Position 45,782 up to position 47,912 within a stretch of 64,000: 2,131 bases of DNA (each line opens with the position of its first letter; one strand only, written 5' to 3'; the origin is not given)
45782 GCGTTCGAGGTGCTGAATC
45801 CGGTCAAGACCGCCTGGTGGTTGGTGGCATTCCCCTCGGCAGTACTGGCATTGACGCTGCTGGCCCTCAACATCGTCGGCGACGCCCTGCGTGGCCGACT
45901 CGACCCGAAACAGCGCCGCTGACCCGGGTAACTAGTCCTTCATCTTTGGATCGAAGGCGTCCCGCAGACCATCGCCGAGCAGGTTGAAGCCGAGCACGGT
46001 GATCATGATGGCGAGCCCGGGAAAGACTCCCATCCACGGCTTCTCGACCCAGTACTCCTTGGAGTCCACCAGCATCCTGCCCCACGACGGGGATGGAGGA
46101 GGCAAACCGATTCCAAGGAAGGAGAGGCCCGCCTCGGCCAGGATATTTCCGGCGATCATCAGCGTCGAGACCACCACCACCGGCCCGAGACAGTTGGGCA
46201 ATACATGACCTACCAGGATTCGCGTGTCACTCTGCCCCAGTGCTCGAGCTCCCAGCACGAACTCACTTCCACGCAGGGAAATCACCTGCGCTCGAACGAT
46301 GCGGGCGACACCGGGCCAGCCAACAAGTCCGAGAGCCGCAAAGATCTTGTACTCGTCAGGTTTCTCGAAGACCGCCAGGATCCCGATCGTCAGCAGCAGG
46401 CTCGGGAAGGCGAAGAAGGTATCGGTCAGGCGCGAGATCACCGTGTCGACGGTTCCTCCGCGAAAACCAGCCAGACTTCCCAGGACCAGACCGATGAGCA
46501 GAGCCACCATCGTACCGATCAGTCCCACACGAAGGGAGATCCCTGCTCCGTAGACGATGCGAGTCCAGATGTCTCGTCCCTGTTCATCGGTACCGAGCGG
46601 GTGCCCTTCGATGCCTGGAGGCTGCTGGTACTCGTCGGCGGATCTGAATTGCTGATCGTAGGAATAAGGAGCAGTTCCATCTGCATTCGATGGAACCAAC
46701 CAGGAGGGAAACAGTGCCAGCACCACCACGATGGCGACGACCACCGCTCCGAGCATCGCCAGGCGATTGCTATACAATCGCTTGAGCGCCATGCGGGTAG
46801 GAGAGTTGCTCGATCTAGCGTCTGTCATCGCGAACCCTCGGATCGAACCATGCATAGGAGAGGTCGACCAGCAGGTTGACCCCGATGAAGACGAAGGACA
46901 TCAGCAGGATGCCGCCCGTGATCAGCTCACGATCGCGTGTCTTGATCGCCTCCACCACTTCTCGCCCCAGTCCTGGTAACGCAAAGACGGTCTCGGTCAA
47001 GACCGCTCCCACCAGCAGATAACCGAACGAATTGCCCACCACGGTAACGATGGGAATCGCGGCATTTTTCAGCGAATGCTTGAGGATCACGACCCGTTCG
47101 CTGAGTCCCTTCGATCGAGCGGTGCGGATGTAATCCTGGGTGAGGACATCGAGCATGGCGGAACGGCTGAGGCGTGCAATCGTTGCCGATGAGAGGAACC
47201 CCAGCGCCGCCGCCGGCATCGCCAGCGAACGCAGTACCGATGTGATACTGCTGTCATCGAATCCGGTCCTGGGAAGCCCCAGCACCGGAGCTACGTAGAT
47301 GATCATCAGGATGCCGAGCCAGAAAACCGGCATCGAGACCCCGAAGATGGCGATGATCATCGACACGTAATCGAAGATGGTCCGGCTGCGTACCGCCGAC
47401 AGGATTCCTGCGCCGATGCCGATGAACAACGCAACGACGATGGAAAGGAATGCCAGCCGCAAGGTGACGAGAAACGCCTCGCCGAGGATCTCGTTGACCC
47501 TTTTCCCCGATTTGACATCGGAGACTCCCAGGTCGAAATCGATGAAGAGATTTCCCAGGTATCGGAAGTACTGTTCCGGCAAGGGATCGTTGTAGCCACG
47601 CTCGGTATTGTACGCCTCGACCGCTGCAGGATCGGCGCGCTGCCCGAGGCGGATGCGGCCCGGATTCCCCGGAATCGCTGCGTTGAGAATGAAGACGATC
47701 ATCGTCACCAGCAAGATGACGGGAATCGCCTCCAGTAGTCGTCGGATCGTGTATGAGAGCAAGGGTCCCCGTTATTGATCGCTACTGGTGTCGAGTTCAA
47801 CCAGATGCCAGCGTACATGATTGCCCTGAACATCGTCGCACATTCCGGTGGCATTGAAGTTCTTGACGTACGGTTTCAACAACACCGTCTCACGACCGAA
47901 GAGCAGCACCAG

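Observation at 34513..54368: Four family-5 SBP/permease importer loci in 20 kb with only one ATPase pair; permeases carry large periplasmic insertions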

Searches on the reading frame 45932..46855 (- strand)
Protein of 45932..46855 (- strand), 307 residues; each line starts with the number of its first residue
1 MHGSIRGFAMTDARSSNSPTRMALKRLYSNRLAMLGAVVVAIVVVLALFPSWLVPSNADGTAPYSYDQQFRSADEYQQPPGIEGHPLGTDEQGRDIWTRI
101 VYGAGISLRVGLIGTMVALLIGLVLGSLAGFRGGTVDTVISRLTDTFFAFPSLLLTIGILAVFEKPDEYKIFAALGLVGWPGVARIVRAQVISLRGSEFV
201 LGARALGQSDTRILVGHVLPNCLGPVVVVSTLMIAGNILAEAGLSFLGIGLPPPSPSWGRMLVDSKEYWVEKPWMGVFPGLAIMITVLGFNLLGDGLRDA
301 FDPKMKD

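Call 4: search_protein_families(library=pfam, proteins=[window:45932-46855:-])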
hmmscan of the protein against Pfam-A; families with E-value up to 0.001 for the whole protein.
window:45932-46855:- (307 aa): 2 families
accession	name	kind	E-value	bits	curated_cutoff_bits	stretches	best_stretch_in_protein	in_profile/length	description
PF00528.27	BPD_transp_1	-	7.8e-31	107.7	26.4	1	122-306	1-183/184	Binding-protein-dependent transport system inner membrane component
PF12911.12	OppC_N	-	8.5e-11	42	23.9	1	18-80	1-53/53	N-terminal TM domain of oligopeptide transport permease C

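Call 70: search_protein_families(library=ncbifam, proteins=[window:45932-46828:-], max_evalue=0.001)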
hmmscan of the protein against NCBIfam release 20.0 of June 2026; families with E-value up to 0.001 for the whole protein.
window:45932-46828:- (298 aa): 26 families (the best 25 are shown)
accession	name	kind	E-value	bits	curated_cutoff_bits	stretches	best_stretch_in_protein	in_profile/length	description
NF045476.1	Opp4C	equivalog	6.2e-90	301.2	350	1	9-295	1-278/278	oligopeptide ABC transporter permease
NF045474.1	Opp2C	equivalog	2.4e-71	240.1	300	1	74-293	18-236/236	nickel transporter permease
TIGR02790.1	nickel_nikC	equivalog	9.1e-70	235.2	358.45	1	25-293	2-258/258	nickel ABC transporter permease subunit NikC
NF011662.0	PRK15082.1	equivalog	1.5e-69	234.7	484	1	8-297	23-301/303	glutathione ABC transporter permease GsiD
NF045473.1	Opp1C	equivalog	6.9e-69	232.2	350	1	19-296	2-267/267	nickel/cobalt ABC transporter permease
NF045475.1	Opp3C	equivalog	3.5e-68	230.1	450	1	61-297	93-328/328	oligopeptide ABC transporter permease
NF008160.0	PRK10913.1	equivalog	9.2e-65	219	483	1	15-297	23-299/300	dipeptide ABC transporter permease DppC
NF007738.0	PRK10417.1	equivalog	3.3e-63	213.8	335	1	21-297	8-272/277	nickel ABC transporter permease subunit NikC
NF007376.0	PRK09881.1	equivalog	1e-59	202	434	1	17-296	26-293/298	D,D-dipeptide ABC transporter permease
NF011935.0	PRK15406.1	equivalog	2.1e-57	195.2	433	1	14-295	29-300/302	oligopeptide ABC transporter permease OppC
NF047573.1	opine_perm_CntC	exception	3.6e-50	170.8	440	1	15-296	2-271/271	staphylopine uptake ABC transporter permease subunit CntC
NF011691.0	PRK15111.1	equivalog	8.6e-46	156.8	379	1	7-293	12-292/296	putrescine export ABC transporter permease SapC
NF011596.0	PRK15021.1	subfamily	2.9e-39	135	439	1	62-295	108-338/341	microcin C ABC transporter permease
NF043080.1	MMSYN1_0166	equivalog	8.1e-39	133.4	370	1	16-296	32-305/307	oligopeptide ABC transporter permease OppC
NF045470.1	Opp2B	equivalog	8e-12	44.9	350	1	83-241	79-255/300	nickel ABC transporter permease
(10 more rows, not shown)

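Call 72: find_homologous_proteins(query=window:45932-46828:-, max_evalue=1e-20)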
Query window:45932-46828:- (298 aa): 7886 proteins with E <= 1e-20 among 8000 candidates; the best 120 are listed.
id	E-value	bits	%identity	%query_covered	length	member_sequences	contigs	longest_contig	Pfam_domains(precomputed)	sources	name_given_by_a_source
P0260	6.1e-192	654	100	100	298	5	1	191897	PF00528.28,PF12911.13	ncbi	-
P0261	6.0e-167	572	86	100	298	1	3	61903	PF00528.28,PF12911.13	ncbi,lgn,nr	ncbi:MAG: ABC transporter permease [Planctomycetota bacterium]|nr:ABC transporter permease [Planctom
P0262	1.1e-163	562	85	100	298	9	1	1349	PF00528.28,PF12911.13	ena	-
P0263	2.0e-163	561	86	100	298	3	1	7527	PF00528.28,PF12911.13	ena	-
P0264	5.5e-163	559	84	100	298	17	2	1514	PF00528.28,PF12911.13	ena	-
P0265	8.0e-158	542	83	100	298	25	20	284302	PF00528.28,PF12911.13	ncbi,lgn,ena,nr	ncbi:MAG: ABC transporter permease [Planctomycetota bacterium]|nr:ABC transporter permease [Planctom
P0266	2.0e-157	541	82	100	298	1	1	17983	PF00528.28,PF12911.13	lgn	-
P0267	7.8e-157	539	83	100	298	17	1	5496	PF00528.28,PF12911.13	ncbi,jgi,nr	ncbi:MAG TPA: ABC transporter permease [Planctomycetes bacterium]|nr:ABC transporter permease [Planc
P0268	8.9e-157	539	82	100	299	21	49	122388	PF00528.28,PF12911.13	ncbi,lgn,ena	ncbi:MAG: ABC transporter permease [Planctomycetota bacterium]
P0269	1.9e-156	538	81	100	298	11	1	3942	PF00528.28,PF12911.13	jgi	-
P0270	7.6e-156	536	81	100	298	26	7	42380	PF00528.28,PF12911.13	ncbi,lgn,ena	-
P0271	1.7e-153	528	80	100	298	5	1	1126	PF00528.28,PF12911.13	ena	-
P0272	5.1e-146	504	85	89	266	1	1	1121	PF00528.28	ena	-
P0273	1.9e-134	466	74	98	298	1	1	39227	PF00528.28,PF12911.13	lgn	-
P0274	1.4e-133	463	75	97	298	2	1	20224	PF00528.28,PF12911.13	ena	-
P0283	4.9e-118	412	66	98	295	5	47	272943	PF00528.28,PF12911.13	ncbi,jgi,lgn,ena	ncbi:MAG: ABC transporter permease [Planctomycetota bacterium]|jgi:ABC-type dipeptide/oligopeptide/n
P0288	1.5e-115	404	69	93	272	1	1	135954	PF00528.28,PF12911.13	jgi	-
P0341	2.6e-79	285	51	94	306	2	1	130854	PF00528.28,PF12911.13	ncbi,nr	ncbi:MAG TPA: ABC transporter permease [Planctomycetota bacterium]|nr:ABC transporter permease [Plan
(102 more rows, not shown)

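Call 73: find_encoding_contigs(protein=P0283, flank=10000, max_places=1)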
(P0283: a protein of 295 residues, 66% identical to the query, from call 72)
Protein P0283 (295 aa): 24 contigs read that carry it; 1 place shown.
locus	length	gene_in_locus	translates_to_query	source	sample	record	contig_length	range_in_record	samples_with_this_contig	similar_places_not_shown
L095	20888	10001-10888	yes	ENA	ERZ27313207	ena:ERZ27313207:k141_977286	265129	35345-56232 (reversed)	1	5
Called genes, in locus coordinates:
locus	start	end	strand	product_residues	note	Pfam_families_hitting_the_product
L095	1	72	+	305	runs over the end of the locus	PF01063:Aminotran_4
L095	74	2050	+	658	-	PF16177:ACAS_N, PF00501:AMP-binding, PF13193:AMP-binding_C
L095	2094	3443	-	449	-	PF12911:OppC_N, PF00528:BPD_transp_1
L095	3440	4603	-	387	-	PF00528:BPD_transp_1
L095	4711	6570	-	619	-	PF00496:SBP_bac_5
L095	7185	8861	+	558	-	PF00496:SBP_bac_5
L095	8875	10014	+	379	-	PF19300:BPD_transp_1_N, PF00528:BPD_transp_1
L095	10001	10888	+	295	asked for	PF12911:OppC_N, PF00528:BPD_transp_1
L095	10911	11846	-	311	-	PF00528:BPD_transp_1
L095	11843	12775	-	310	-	PF00528:BPD_transp_1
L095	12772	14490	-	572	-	PF00496:SBP_bac_5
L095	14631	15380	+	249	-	PF13646:HEAT_2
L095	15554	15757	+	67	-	-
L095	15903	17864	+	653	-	PF00496:SBP_bac_5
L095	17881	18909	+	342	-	PF00528:BPD_transp_1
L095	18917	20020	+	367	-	PF00528:BPD_transp_1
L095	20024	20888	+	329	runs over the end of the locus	PF00005:ABC_tran, PF13304:AAA_21, PF08352:oligo_HPY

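Call 74: find_encoding_contigs(protein=P0288, flank=10000, max_places=1)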
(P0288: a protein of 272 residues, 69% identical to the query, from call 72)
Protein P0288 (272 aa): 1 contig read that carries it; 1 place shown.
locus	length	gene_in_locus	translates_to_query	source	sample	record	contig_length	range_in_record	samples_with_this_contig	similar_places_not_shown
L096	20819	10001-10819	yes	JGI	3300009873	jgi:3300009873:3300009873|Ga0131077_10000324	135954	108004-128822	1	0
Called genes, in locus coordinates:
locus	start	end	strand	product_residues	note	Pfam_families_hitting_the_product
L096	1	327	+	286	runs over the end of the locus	PF01063:Aminotran_4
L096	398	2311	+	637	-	PF16177:ACAS_N, PF00501:AMP-binding, PF13193:AMP-binding_C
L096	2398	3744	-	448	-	PF12911:OppC_N, PF00528:BPD_transp_1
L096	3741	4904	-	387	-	PF19300:BPD_transp_1_N (faint), PF00528:BPD_transp_1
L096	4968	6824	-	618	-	PF00496:SBP_bac_5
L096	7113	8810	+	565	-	PF00496:SBP_bac_5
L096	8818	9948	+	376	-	PF19300:BPD_transp_1_N, PF00528:BPD_transp_1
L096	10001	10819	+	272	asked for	PF12911:OppC_N (weak), PF00528:BPD_transp_1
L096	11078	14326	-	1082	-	PF00775:Dioxygenase_C (faint), PF02369:Big_1 (faint), PF10670:DUF4198 (faint), PF13715:CarbopepD_reg_2 (faint), PF23193:NOMO_3rd (faint), PF14686:fn3_3 (faint), PF22904:NOMO1-like_2nd (faint), PF13620:CarboxypepD_reg, +3 more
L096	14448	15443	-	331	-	PF00528:BPD_transp_1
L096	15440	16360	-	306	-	PF00528:BPD_transp_1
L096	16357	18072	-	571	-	PF00496:SBP_bac_5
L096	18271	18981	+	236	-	-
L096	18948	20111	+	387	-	PF03706:LPG_synthase_TM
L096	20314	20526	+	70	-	-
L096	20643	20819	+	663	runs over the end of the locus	PF00496:SBP_bac_5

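Call 75: find_encoding_contigs(protein=P0341, flank=10000, max_places=1)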
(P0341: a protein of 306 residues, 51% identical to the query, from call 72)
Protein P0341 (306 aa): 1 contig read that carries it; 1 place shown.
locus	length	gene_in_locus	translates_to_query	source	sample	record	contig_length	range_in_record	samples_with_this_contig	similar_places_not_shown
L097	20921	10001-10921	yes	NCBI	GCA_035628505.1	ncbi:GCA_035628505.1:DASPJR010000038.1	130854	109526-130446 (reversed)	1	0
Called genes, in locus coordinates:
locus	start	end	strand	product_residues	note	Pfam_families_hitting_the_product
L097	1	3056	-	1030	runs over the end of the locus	PF00082:Peptidase_S8, PF00801:PKD, PF18911:PKD_4, PF22352:K319L-like_PKD (faint), PF18911:PKD_4, PF00801:PKD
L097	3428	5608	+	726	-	PF02985:HEAT (faint), PF13646:HEAT_2 (weak)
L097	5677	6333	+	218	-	PF13646:HEAT_2 (weak)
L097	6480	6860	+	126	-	PF01042:Ribonuc_L-PSP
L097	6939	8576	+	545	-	PF00496:SBP_bac_5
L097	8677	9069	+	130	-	PF05635:23S_rRNA_IVP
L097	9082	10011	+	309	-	PF00528:BPD_transp_1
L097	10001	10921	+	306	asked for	PF12911:OppC_N, PF00528:BPD_transp_1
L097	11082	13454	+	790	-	PF00496:SBP_bac_5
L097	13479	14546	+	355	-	PF00528:BPD_transp_1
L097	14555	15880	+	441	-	PF12911:OppC_N, PF00528:BPD_transp_1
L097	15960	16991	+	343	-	PF00005:ABC_tran, PF13304:AAA_21, PF08352:oligo_HPY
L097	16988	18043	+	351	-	PF00005:ABC_tran, PF13401:AAA_22 (faint), PF08352:oligo_HPY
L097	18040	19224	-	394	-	PF00248:Aldo_ket_red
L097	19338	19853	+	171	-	-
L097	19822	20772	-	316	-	PF00248:Aldo_ket_red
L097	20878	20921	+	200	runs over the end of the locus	PF02674:Colicin_V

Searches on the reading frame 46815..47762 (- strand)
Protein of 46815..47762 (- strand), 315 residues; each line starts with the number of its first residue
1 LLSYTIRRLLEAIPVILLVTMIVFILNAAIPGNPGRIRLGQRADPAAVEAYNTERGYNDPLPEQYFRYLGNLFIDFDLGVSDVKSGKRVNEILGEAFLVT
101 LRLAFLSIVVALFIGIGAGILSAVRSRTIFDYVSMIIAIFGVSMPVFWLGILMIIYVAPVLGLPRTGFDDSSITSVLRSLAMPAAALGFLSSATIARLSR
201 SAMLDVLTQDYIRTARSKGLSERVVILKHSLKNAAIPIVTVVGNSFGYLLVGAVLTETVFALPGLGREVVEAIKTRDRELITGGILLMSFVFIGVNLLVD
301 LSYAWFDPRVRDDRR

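Call 4: search_protein_families(library=pfam, proteins=[window:46815-47762:-])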
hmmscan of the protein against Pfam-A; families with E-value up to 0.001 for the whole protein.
window:46815-47762:- (315 aa): 2 families
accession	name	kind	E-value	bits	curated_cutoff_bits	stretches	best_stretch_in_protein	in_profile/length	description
PF00528.27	BPD_transp_1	-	3e-40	138.3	26.4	1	115-311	1-183/184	Binding-protein-dependent transport system inner membrane component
PF19300.4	BPD_transp_1_N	-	8.5e-13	48.9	23.8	1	1-78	1-78/114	Binding-prot-dependent transport system membrane comp, N-term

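Call 70: search_protein_families(library=ncbifam, proteins=[window:46815-47762:-], max_evalue=0.001)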
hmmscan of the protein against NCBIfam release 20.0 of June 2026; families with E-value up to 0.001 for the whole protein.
window:46815-47762:- (315 aa): 15 families
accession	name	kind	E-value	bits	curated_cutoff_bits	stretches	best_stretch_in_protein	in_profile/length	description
NF045470.1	Opp2B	equivalog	3.7e-81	272.6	350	1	8-311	1-300/300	nickel ABC transporter permease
NF011661.0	PRK15081.1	equivalog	5.5e-73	246.1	463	1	1-311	1-304/306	glutathione ABC transporter permease GsiC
NF008161.0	PRK10914.1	equivalog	9.4e-66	222.3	590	2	172-313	197-338/339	dipeptide ABC transporter permease DppB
NF045469.1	Opp1B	equivalog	1.4e-64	218.5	380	1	1-311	1-307/307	nickel/cobalt ABC transporter permease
NF045471.1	Opp3B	equivalog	1.8e-63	214.8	480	1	1-311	1-303/308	oligopeptide ABC transporter permease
TIGR02789.1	nickel_nikB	equivalog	2.7e-62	211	447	1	1-311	1-307/314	nickel ABC transporter permease subunit NikB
NF045472.1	Opp4B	equivalog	5.9e-61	206.5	450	1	1-311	1-319/319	oligopeptide ABC transporter permease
NF007008.0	PRK09471.1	equivalog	1.2e-58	199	388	1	1-311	1-305/306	oligopeptide ABC transporter permease OppB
NF007677.0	PRK10352.1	equivalog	3.8e-58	197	433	1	1-313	1-309/314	nickel ABC transporter permease subunit NikB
NF011690.0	PRK15110.1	equivalog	8.3e-40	137.2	432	2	167-307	170-310/321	putrescine export ABC transporter permease SapB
NF011712.0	PRK15133.1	subfamily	1.8e-32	112.7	445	1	38-312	76-361/364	microcin C ABC transporter permease YejB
NF043081.1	MMSYN1_0165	equivalog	1.2e-30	106.8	350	1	28-311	116-385/388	oligopeptide ABC transporter permease OppB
NF045476.1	Opp4C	equivalog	1.3e-08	34.4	350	1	99-266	78-222/278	oligopeptide ABC transporter permease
NF045474.1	Opp2C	equivalog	1.9e-07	30.9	300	1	99-250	41-172/236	nickel transporter permease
NF045475.1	Opp3C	equivalog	0.0001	21.6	450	1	99-310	129-327/328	oligopeptide ABC transporter permease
